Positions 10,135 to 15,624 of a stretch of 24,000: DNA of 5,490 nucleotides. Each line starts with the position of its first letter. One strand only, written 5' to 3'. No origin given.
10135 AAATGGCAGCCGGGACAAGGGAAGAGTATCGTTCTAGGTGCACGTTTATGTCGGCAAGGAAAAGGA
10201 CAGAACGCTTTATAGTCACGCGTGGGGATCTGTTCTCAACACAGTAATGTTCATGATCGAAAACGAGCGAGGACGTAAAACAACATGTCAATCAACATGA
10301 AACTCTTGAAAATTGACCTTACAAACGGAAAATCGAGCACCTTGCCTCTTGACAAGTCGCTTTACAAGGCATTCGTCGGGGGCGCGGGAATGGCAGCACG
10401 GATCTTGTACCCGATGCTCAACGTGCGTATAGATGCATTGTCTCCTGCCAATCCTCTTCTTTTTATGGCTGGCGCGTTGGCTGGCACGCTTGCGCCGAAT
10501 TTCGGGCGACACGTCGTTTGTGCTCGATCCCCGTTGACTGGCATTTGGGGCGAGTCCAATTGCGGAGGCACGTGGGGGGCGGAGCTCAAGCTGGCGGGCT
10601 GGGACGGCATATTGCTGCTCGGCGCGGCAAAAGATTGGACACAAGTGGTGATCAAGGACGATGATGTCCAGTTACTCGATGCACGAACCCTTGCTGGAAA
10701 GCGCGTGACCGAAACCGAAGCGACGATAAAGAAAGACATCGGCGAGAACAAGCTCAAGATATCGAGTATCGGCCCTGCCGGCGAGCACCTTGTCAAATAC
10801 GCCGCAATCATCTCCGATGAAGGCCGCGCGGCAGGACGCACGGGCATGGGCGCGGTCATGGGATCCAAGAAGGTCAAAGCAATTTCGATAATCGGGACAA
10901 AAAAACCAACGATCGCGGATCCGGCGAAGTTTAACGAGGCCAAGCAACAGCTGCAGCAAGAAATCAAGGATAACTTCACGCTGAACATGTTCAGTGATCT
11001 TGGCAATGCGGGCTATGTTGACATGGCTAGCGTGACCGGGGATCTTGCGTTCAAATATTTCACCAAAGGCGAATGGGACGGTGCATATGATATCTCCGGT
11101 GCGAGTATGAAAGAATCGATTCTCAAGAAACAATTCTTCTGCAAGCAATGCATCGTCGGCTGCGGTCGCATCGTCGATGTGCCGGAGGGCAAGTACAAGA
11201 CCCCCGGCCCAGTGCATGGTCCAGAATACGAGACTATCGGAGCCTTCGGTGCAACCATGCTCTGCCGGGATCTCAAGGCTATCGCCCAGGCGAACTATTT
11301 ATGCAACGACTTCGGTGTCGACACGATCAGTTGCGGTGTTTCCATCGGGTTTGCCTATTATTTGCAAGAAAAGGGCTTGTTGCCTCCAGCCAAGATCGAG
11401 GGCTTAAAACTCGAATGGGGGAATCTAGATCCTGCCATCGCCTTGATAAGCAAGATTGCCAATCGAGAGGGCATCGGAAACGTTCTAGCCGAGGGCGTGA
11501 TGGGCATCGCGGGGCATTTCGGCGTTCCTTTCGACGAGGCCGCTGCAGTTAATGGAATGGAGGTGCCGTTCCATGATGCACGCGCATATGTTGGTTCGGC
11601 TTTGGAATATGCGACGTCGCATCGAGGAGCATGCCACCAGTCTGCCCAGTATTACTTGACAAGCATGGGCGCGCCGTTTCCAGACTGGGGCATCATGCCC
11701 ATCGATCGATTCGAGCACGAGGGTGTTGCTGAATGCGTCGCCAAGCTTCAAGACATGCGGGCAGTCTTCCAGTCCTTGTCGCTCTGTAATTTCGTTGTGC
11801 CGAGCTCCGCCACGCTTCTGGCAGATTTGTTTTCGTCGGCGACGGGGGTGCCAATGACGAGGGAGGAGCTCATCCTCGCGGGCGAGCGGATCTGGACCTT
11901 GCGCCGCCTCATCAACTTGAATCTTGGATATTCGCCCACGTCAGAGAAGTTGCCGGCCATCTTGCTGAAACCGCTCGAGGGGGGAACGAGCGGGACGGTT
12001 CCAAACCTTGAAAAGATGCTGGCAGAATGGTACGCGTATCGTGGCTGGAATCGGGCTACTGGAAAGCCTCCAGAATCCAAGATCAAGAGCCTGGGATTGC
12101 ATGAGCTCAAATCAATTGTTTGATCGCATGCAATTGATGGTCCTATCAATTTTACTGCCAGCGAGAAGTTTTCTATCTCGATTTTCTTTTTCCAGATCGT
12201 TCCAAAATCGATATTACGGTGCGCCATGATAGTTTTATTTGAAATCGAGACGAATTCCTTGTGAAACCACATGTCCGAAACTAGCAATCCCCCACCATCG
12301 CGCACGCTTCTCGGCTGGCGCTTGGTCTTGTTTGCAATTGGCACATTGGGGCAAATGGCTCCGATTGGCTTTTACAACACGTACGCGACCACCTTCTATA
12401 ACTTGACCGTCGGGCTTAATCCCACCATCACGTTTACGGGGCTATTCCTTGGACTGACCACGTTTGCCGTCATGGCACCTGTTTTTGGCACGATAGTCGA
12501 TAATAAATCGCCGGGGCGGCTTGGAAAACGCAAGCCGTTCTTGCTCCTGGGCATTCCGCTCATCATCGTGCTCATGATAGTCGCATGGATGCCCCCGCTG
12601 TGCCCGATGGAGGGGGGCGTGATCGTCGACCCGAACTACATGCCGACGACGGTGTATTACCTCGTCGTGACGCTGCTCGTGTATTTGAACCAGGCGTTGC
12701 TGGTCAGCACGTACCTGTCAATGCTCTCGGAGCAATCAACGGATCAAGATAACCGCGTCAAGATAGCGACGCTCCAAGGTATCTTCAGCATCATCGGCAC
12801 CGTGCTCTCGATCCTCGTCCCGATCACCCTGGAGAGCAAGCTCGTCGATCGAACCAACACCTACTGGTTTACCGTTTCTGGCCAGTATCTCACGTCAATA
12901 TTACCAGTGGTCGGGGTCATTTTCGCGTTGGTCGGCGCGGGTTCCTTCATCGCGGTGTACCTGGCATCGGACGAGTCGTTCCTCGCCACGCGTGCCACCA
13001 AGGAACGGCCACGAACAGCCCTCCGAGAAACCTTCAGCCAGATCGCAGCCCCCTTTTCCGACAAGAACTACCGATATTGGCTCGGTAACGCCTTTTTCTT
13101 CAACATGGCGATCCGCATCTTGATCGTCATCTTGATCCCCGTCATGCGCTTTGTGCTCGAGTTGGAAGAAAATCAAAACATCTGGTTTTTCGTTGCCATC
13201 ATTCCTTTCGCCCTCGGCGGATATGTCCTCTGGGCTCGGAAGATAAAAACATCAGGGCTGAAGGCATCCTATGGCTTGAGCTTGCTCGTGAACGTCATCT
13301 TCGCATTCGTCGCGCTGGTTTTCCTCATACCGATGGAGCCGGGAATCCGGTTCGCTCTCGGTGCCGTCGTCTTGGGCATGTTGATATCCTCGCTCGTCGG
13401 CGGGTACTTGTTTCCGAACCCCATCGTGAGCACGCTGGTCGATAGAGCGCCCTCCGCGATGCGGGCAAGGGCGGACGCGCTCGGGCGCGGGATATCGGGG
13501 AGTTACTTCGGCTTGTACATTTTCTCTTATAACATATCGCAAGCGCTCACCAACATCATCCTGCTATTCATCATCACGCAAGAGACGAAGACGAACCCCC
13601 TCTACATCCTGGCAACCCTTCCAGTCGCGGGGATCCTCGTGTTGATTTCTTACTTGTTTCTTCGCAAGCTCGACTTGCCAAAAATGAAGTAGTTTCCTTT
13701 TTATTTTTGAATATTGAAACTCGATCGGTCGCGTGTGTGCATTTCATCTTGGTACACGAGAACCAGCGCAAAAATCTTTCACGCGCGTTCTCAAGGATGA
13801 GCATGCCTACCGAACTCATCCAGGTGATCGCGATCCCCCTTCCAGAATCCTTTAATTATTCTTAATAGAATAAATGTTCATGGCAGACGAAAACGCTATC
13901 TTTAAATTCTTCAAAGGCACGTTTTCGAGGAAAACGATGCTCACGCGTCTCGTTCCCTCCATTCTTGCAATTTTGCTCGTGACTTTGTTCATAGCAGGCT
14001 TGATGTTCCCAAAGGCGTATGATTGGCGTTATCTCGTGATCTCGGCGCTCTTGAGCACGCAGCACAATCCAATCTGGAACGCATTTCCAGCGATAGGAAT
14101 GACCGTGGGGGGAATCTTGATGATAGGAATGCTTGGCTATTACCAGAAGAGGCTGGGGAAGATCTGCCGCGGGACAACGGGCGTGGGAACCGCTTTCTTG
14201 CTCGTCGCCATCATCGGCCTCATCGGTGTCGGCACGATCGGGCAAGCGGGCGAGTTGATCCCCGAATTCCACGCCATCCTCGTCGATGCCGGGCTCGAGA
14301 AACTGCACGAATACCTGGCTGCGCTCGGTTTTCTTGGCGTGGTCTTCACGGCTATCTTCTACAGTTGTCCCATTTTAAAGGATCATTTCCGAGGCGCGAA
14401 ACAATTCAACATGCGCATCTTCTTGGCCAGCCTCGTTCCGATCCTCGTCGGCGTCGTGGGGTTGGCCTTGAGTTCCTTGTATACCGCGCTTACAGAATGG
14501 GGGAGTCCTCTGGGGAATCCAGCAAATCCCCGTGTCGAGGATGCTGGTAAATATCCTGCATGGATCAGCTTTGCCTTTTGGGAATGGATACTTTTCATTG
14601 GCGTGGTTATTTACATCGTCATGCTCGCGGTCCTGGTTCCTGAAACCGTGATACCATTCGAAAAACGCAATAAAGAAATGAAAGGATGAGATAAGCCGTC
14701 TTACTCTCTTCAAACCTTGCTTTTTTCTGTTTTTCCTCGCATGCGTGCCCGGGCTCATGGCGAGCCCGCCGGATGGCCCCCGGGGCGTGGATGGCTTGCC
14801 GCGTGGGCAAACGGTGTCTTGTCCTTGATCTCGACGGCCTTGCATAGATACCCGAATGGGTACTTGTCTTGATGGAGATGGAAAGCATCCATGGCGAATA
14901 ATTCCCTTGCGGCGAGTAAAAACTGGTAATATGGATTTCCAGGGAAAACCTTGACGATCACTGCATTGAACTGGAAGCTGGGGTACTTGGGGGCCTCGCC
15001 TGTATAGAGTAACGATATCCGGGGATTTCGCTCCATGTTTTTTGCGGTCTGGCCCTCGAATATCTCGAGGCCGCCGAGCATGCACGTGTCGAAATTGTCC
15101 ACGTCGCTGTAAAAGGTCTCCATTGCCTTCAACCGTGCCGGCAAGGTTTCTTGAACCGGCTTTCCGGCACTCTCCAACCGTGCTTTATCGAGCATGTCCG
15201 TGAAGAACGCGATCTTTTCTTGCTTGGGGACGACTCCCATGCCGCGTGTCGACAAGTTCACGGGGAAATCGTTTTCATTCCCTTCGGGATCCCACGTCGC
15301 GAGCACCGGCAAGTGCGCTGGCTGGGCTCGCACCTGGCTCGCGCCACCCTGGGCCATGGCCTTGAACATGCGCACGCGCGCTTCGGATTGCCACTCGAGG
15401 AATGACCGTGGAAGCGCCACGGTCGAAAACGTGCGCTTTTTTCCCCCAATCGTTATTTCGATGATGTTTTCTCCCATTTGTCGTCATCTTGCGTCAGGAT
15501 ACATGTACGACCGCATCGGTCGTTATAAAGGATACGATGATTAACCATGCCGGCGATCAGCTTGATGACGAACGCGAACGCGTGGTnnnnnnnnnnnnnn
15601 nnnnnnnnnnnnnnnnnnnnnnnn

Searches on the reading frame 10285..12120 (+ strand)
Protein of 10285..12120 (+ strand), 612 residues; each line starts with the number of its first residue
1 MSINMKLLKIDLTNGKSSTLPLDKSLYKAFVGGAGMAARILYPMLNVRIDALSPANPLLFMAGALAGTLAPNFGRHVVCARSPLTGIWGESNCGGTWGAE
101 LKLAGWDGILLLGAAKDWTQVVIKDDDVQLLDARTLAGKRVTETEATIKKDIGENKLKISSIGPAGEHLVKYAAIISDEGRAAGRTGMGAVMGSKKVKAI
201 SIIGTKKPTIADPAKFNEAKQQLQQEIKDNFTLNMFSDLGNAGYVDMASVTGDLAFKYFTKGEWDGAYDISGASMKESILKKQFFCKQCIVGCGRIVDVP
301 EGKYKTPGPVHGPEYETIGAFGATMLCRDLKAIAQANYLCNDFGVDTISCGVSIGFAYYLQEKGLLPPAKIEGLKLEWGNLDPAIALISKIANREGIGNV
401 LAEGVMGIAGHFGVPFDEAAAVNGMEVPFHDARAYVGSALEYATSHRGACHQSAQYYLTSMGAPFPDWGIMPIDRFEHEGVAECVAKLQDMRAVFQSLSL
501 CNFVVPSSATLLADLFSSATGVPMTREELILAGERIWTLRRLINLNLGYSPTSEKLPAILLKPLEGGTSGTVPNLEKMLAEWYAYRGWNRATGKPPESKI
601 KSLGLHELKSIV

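Call 7: search_protein_families(library=pfam, proteins=[window:10285-12120:+], max_evalue=0.01)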
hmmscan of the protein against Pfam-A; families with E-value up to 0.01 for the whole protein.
window:10285-12120:+ (612 aa): 2 families
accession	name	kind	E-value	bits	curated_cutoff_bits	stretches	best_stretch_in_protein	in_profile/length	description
PF01314.23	AFOR_C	-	1.8e-113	380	27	1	219-605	2-385/385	Aldehyde ferredoxin oxidoreductase, domains 2 & 3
PF02730.20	AFOR_N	-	1.4e-68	231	29.8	1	6-204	2-198/199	Aldehyde ferredoxin oxidoreductase, N-terminal domain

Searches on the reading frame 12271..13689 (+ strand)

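Call 7: search_protein_families(library=pfam, proteins=[window:12271-13689:+], max_evalue=0.01)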
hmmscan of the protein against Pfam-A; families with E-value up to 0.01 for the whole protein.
window:12271-13689:+ (473 aa): 2 families
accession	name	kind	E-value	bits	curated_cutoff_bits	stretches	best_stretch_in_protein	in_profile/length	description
PF13347.12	MFS_2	-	2.4e-25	89.4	27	1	21-435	2-381/427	MFS/sugar transport protein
PF07690.21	MFS_1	-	5e-07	29.4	33.4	2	16-183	206-346/347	Major Facilitator Superfamily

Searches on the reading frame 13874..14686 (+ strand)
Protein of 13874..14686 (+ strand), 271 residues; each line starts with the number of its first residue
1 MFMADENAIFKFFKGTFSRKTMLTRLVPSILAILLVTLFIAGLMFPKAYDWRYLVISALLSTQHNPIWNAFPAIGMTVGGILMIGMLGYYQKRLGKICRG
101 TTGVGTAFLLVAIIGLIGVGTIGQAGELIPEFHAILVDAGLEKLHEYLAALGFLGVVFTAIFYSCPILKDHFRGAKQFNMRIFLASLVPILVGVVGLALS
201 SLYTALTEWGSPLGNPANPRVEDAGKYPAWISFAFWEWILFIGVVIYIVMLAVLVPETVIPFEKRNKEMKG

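Call 8: search_protein_families(library=pfam, proteins=[window:13874-14686:+], max_evalue=0.01)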
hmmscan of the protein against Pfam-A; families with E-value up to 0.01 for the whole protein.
window:13874-14686:+ (271 aa): 1 family
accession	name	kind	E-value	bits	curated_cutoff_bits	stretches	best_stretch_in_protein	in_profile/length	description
PF12420.13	DUF3671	-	0.0088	16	34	0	9-120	147-184/223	Fam-L, Fam-M like protein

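Call 84: search_protein_families(library=padloc, proteins=[window:13874-14686:+], max_evalue=0.01)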
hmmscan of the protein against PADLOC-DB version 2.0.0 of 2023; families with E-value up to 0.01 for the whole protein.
window:13874-14686:+ (271 aa): 0 families

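Call 90: search_protein_families(library=pfam, alignment_id=A9, max_evalue=0.1)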
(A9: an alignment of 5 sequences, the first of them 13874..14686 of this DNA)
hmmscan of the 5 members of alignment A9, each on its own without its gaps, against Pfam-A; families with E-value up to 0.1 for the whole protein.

A. member 1, window:13874-14686:+ (271 aa): 2 families
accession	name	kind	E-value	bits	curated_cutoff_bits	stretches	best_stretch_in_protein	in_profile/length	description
PF12420.13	DUF3671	-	0.0088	16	34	0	9-120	147-184/223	Fam-L, Fam-M like protein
PF04238.17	DUF420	-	0.063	14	30.5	1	137-250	23-130/130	Protein of unknown function (DUF420)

B. families by the number of members that match (of 5 scanned): 6 families
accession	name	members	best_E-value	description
PF12420.13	DUF3671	4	0.0043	Fam-L, Fam-M like protein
PF06197.19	DUF998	2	5e-10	Protein of unknown function (DUF998)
PF10277.15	Frag1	2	7.3e-05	Frag1/DRAM/Sfk1 family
PF17158.10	MASE4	1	0.0023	Membrane-associated sensor, integral membrane domain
PF04238.17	DUF420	1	0.063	Protein of unknown function (DUF420)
PF16079.10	Phage_holin_5_2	1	0.079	Phage holin family Hol44, in holin superfamily V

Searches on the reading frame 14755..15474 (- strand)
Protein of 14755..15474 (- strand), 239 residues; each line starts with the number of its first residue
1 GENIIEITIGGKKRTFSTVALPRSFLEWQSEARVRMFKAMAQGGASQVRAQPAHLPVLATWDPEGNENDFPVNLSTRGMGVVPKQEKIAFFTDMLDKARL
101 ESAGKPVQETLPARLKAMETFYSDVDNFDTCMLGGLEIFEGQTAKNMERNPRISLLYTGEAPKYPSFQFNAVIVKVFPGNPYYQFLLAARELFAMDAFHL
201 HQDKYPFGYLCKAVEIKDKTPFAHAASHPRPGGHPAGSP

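Call 8: search_protein_families(library=pfam, proteins=[window:14755-15474:-], max_evalue=0.01)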
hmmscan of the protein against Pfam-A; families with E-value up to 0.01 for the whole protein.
window:14755-15474:- (239 aa): 1 family
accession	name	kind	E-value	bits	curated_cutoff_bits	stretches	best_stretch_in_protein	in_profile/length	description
PF01243.27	PNPOx_N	-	0.0062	17.3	28.1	0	140-176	46-76/120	Pyridoxamine 5'-phosphate oxidase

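Call 84: search_protein_families(library=padloc, proteins=[window:14755-15474:-], max_evalue=0.01)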
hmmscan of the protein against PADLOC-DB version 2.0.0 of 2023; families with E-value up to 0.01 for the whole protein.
window:14755-15474:- (239 aa): 0 families
